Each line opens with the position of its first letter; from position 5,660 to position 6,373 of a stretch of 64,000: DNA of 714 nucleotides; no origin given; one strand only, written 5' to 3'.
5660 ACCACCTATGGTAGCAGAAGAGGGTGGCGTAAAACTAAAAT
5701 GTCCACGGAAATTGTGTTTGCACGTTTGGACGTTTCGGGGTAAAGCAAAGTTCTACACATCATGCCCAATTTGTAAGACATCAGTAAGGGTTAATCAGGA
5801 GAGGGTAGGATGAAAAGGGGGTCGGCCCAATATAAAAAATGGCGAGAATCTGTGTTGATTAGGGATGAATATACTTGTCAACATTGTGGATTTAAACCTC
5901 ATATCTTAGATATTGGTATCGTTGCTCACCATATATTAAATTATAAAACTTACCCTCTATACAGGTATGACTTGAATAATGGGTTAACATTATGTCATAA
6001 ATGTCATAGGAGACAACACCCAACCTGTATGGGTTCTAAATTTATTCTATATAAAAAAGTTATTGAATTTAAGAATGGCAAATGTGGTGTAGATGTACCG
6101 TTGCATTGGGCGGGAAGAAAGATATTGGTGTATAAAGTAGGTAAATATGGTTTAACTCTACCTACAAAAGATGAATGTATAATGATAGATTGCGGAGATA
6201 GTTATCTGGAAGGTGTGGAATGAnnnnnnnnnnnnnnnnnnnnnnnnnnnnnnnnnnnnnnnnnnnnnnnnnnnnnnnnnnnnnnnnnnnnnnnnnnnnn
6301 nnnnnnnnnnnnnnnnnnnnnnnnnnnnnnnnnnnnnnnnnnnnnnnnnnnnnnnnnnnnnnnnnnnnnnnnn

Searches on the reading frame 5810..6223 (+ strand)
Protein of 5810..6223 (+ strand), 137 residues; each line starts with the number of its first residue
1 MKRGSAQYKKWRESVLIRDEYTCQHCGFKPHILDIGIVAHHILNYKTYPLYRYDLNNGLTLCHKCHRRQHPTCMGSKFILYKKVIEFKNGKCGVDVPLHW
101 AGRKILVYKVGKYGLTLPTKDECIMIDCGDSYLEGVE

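Call 3: search_protein_families(library=pfam, proteins=[window:5810-6223:+], max_evalue=1)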
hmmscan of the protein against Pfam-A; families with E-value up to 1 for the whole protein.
window:5810-6223:+ (137 aa): 4 families
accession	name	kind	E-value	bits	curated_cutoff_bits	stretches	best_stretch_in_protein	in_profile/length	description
PF01844.29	HNH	-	0.00064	20.3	21.4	1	23-71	1-46/47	HNH endonuclease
PF00628.35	PHD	-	0.002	18.6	24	1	57-77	11-31/47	PHD-finger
PF13391.12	HNH_2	-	0.0035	17.6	21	1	23-67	1-56/66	HNH endonuclease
PF19800.4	DUF6283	-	0.094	13.3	27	1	24-75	5-57/115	Family of unknown function (DUF6283)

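Call 4: search_protein_families(library=phrogs, proteins=[window:5810-6223:+], max_evalue=0.1)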
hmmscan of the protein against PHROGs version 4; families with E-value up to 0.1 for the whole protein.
window:5810-6223:+ (137 aa): 21 families
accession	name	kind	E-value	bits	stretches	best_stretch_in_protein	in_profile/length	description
phrog_119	-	DNA, RNA and nucleotide metabolism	8.1e-14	52.3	1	4-72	187-257/443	HNH endonuclease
phrog_8446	-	DNA, RNA and nucleotide metabolism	1.9e-12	48.3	1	5-69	125-195/211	HNH endonuclease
phrog_144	-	DNA, RNA and nucleotide metabolism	8.1e-12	46.1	1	4-70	68-133/175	HNH endonuclease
phrog_589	-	DNA, RNA and nucleotide metabolism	9e-11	42.8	1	3-69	74-138/179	HNH endonuclease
phrog_5956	-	DNA, RNA and nucleotide metabolism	1.7e-10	41.7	1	5-70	44-108/138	HNH endonuclease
phrog_4581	-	head and packaging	6.2e-10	40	1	5-70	50-109/395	terminase small subunit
phrog_1271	-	DNA, RNA and nucleotide metabolism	1.3e-08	35.6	1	3-70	249-316/361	HNH endonuclease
phrog_8048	-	DNA, RNA and nucleotide metabolism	1.2e-07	32.2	1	5-70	161-227/273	HNH endonuclease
phrog_24030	-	DNA, RNA and nucleotide metabolism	3.5e-07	30.9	1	9-75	7-68/342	RNA ligase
phrog_5200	-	DNA, RNA and nucleotide metabolism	3.3e-05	24.9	1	6-76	26-91/154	HNH endonuclease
phrog_333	-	DNA, RNA and nucleotide metabolism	7.6e-05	23.9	1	4-68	17-77/138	HNH endonuclease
phrog_7370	-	DNA, RNA and nucleotide metabolism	0.00022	22.3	1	11-79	32-93/115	HNH endonuclease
phrog_740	-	DNA, RNA and nucleotide metabolism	0.00071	19.6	1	3-70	21-85/332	HNH endonuclease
phrog_25061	-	DNA, RNA and nucleotide metabolism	0.0011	20.4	1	6-68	125-184/219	HNH endonuclease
phrog_16726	-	DNA, RNA and nucleotide metabolism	0.0011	19.7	1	9-31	82-104/308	HNH endonuclease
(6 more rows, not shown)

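Call 22: find_homologous_proteins(query=window:5810-6223:+, max_evalue=0.001)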
Query window:5810-6223:+ (137 aa): 2 proteins with E <= 0.001 among 4 candidates.
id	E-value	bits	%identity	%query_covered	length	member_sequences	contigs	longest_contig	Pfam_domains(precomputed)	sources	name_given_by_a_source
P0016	7.5e-93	326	100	100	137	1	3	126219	-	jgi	-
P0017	2.8e-10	58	46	46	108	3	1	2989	-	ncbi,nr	ncbi:MAG: HNH endonuclease [Treponema sp.]|nr:HNH endonuclease [Treponema sp.]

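Call 39: search_protein_families(library=padloc, proteins=[window:5810-6223:+], max_evalue=0.1)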
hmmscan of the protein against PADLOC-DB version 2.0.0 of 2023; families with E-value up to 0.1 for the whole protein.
window:5810-6223:+ (137 aa): 6 families
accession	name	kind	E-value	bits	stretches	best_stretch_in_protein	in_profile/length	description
PDLC02859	DpdF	-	0.00071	16.1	1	15-86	2-66/545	DpdF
PDLC00645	ZorE2|ZorE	-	0.0038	14.3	1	14-69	203-254/375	HNH endonuclease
PDLC03478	REase_II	-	0.015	13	1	9-76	98-165/219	Type II restriction enzyme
PDLC03695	HEase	-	0.021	12.9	1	43-76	61-94/192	homing endonuclease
PDLC00345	PtuB1|PtuB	-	0.026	12.1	1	12-67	43-99/223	Unknown function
PDLC00350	PtuB1|PtuB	-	0.035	12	1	10-68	39-98/224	Unknown function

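Call 40: search_protein_families(library=ncbifam, proteins=[window:5810-6223:+], max_evalue=0.1)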
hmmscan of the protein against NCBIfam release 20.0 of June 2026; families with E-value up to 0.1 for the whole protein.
window:5810-6223:+ (137 aa): 3 families
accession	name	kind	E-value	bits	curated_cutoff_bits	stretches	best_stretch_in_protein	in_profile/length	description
NF040563.1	guided_IscB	equivalog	1e-06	28.1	175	1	5-74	177-240/314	RNA-guided endonuclease IscB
NF038221.1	IcmJ_DotN_IVB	equivalog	0.00011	21.8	100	1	6-31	28-53/205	type IVB secretion system protein IcmJDotN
NF045808.1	PT-DNA_restrict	exception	0.0038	16.4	180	1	9-67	163-221/284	phosphorothioated DNA-binding restriction endonuclease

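Call 79: search_dna_similar(query=window:5810-6220:+, collection=phages, mode=protein, max_rows=15, max_evalue=0.001)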
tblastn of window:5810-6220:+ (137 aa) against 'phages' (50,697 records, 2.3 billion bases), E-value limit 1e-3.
Records with a match: 282; places in all: 286; records where one place covers at least 80% of the query: 2.
Best place of each record, by identity: <60% 282.
By first word of the organism name: Staphylococcus 127; Paenibacillus 72; Bacillus 34; Streptococcus 23; Bacteriophage 6; Haloarcula 2; Halogranum 2; Latilactobacillus 2; Ralstonia 2; Geobacillus 2; and 9 more.
By host as written in the record: Staphylococcus aureus 47; Paenibacillus larvae 37; Paenibacillus larvae ATCC 9545 17; - 13; Staphylococcus sp. 10; Paenibacillus larvae NRRL 2605 9; Bacillus cereus 8; Staphylococcus carnosus TM300 5; and 99 more.
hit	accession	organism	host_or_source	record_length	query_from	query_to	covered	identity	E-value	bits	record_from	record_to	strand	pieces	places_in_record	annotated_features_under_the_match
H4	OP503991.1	Paenibacillus phage Lilo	Paenibacillus larvae F1A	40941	4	119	85%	36.4%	2e-8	57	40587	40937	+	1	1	HNH endonuclease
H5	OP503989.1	Paenibacillus phage Callan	Paenibacillus larvae 2006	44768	4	119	85%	36.4%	3e-8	56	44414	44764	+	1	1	HNH endonuclease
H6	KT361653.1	Paenibacillus phage Paisley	Paenibacillus larvae NRRL 2605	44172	4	108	77%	37.7%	8e-8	55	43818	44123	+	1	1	HNH endonuclease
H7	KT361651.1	Paenibacillus phage Harrison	Paenibacillus larvae NRRL 2605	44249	4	108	77%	37.7%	8e-8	55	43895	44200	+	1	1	HNH endonuclease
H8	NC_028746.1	Paenibacillus phage Harrison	Paenibacillus larvae NRRL 2605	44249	4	108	77%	37.7%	8e-8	55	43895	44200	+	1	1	HNH endonuclease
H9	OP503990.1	Paenibacillus phage Dash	Paenibacillus larvae 2006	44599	4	108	77%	37.7%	8e-8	55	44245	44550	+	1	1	HNH endonuclease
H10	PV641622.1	Staphylococcus phage St14.GH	Staphylococcus aureus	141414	1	88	64%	41.9%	3e-12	68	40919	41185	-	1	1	HNH endonuclease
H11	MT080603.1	Staphylococcus phage vB_SauM_EW9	Staphylococcus carnosus TM300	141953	1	88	64%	41.9%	3e-12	68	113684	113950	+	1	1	record has no annotation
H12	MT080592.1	Staphylococcus phage vB_SauM_EW3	Staphylococcus carnosus TM300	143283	1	88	64%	41.9%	3e-12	68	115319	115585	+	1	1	record has no annotation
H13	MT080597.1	Staphylococcus phage vB_SauM_EW5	Staphylococcus carnosus TM300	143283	1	88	64%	41.9%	3e-12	68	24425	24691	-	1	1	record has no annotation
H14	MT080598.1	Staphylococcus phage vB_SauM_EW6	Staphylococcus carnosus TM300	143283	1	88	64%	41.9%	3e-12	68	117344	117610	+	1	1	record has no annotation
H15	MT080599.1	Staphylococcus phage vB_SauM_EW7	Staphylococcus carnosus TM300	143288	1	88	64%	41.9%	3e-12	68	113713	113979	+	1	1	record has no annotation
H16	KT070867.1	Bacillus phage PBC2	Bacillus cereus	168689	3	86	61%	43.0%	2e-12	68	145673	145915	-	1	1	putative HNH endonuclease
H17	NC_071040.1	Bacillus phage PBC2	Bacillus cereus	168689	3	86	61%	43.0%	2e-12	68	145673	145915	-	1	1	HNH endonuclease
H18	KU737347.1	Bacillus phage Phrodo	Bacillus thuringiensis subsp. kurstaki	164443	2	95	69%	37.5%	2e-9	59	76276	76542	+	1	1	HNH endonuclease III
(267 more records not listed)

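Call 97: get_annotated_region(hit=H10, flank=3000)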
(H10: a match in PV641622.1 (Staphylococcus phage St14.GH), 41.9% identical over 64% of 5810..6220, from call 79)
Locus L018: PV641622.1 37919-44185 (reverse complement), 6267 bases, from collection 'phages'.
description: Staphylococcus phage St14.GH, complete genome.
organism: Staphylococcus phage St14.GH (NCBI taxid 3423645)
taxonomy: Viruses
host: Staphylococcus aureus; source: hospital sewage water; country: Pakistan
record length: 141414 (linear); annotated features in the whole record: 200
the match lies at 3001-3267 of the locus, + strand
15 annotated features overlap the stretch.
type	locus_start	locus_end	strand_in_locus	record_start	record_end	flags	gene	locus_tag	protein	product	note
CDS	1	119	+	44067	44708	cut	-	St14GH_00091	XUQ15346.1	hypothetical protein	-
CDS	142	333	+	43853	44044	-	-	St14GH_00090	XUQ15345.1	hypothetical protein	-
CDS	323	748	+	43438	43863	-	-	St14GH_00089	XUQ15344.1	ribonuclease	-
CDS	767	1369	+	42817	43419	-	-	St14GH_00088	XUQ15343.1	hypothetical protein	-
CDS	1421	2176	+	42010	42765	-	-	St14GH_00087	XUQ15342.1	PhoH-like phosphate starvation-inducible protein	-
CDS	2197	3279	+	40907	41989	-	-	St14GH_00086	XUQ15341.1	HNH endonuclease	-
CDS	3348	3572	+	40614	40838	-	-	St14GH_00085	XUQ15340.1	hypothetical protein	-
CDS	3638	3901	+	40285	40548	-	-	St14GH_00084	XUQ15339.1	hypothetical protein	-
CDS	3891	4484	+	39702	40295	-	-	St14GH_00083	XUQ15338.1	nucleoside 2-deoxyribosyltransferase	-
CDS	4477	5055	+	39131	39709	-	-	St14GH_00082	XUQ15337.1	membrane protein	-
CDS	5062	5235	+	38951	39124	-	-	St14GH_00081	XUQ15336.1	LysM motif protein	-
CDS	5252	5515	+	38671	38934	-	-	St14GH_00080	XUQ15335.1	virion structural protein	-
CDS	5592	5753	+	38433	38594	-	-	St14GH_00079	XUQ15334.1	hypothetical protein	-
CDS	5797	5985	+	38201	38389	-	-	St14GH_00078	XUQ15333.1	hypothetical protein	-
CDS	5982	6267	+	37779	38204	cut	-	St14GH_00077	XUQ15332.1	deoxyuridine 5'-triphosphate nucleotidohydrolase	-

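Call 99: find_related_loci(query=window:5810-6220:+, collection=metagenome_contigs, flank=5000)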
Query window:5810-6220:+ (137 aa) in metagenome_contigs; peptide patterns used: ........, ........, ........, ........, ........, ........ (x = any residue, [..] = any of these).
105 stretches matched a pattern; 1 encode a relative of the query (tblastn E <= 1e-3); 1 distinct loci.
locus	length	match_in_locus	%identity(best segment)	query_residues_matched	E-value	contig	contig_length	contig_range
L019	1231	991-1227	36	5-88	2e-14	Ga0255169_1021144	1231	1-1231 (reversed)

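Call 100: find_related_loci(query=window:5810-6220:+, collection=viral_contigs, flank=5000)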
Query window:5810-6220:+ (137 aa) in viral_contigs; peptide patterns used: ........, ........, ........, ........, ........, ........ (x = any residue, [..] = any of these).
15 stretches matched a pattern, but none encodes a relative of the query by tblastn (E <= 1e-3).
